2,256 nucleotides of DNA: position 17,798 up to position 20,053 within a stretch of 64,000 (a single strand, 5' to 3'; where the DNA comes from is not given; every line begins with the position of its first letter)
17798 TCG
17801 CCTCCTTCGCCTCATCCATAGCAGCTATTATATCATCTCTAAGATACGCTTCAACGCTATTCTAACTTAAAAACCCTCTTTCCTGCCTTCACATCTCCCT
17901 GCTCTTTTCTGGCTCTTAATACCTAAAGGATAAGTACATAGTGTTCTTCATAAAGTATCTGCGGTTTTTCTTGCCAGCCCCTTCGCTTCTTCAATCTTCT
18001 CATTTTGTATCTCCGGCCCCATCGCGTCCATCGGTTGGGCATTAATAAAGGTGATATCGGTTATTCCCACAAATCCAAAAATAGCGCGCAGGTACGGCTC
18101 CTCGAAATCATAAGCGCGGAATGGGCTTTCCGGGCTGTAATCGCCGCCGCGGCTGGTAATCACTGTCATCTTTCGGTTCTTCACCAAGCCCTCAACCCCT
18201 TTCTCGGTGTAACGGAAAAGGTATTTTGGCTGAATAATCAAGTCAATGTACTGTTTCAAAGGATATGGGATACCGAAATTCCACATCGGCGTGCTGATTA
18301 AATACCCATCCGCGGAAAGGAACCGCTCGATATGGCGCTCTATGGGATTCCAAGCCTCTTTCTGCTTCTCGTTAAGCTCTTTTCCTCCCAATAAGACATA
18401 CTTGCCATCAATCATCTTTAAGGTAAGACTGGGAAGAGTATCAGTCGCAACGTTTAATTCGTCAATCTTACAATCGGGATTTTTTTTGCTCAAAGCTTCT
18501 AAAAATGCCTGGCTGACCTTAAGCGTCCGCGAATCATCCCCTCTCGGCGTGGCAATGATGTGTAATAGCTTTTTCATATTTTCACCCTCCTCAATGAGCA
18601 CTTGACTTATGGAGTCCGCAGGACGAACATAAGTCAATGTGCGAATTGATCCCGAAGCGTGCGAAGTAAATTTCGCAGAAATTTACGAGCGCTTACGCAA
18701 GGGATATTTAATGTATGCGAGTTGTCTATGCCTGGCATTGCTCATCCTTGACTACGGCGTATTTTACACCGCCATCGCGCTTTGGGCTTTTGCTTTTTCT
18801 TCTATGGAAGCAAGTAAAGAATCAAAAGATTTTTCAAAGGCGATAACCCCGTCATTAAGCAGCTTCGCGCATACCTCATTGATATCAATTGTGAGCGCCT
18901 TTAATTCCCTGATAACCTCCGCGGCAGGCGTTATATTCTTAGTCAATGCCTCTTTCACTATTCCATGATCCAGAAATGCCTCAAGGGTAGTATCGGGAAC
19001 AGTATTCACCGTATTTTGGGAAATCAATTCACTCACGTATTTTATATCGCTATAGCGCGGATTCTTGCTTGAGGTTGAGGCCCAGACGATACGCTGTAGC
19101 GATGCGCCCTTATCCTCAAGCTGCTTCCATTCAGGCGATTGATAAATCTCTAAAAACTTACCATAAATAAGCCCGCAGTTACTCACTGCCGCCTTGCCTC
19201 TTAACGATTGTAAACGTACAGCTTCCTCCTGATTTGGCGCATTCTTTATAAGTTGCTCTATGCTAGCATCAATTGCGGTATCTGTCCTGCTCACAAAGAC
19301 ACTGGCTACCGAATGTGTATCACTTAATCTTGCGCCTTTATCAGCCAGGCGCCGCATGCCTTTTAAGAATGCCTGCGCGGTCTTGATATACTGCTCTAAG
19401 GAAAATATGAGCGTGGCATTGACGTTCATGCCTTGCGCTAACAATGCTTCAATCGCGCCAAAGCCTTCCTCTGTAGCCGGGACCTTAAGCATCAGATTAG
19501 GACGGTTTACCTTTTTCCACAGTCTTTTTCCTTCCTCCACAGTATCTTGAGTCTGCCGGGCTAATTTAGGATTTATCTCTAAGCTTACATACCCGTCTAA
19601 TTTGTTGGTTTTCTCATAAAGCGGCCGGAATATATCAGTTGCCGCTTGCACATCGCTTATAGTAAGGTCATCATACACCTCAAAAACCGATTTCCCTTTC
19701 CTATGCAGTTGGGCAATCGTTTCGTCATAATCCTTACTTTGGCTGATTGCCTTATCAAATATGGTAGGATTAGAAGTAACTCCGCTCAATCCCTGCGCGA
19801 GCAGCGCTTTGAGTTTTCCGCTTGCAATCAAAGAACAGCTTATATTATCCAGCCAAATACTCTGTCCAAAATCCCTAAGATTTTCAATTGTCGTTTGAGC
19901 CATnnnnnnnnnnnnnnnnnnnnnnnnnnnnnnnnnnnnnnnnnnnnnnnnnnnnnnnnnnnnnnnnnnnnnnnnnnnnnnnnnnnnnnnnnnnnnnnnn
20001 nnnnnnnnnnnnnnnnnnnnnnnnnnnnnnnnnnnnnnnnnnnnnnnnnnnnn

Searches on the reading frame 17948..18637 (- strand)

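Call 45: search_protein_families(library=pfam, proteins=[window:17948-18637:-], max_evalue=0.00001)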
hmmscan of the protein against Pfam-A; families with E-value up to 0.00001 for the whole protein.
window:17948-18637:- (229 aa): 2 families
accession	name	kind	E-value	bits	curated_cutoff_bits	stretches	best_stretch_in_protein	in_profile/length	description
PF02525.22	Flavodoxin_2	-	2e-44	152.1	27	1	22-219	1-191/198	Flavodoxin-like fold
PF03358.20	FMN_red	-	1.6e-08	34.7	24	1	23-135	2-97/152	NADPH-dependent FMN reductase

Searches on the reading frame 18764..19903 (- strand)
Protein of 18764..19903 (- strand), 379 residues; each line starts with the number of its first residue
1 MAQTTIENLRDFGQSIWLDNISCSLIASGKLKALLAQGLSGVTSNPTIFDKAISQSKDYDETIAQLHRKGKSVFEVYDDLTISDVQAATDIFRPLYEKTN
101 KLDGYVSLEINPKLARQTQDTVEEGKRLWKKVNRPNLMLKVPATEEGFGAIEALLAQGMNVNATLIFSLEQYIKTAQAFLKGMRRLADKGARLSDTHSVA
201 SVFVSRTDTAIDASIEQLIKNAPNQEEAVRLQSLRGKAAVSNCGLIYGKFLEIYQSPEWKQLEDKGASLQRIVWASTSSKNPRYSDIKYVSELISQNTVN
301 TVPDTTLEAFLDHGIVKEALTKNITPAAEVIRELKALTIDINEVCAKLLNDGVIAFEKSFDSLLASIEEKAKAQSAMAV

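Call 45: search_protein_families(library=pfam, proteins=[window:18764-19903:-], max_evalue=0.00001)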
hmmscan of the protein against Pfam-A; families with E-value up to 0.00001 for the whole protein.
window:18764-19903:- (379 aa): 1 family
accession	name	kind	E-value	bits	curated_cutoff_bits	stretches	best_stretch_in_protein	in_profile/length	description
PF00923.25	TAL_FSA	-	7.3e-78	262.2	27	1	16-367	1-285/285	Transaldolase/Fructose-6-phosphate aldolase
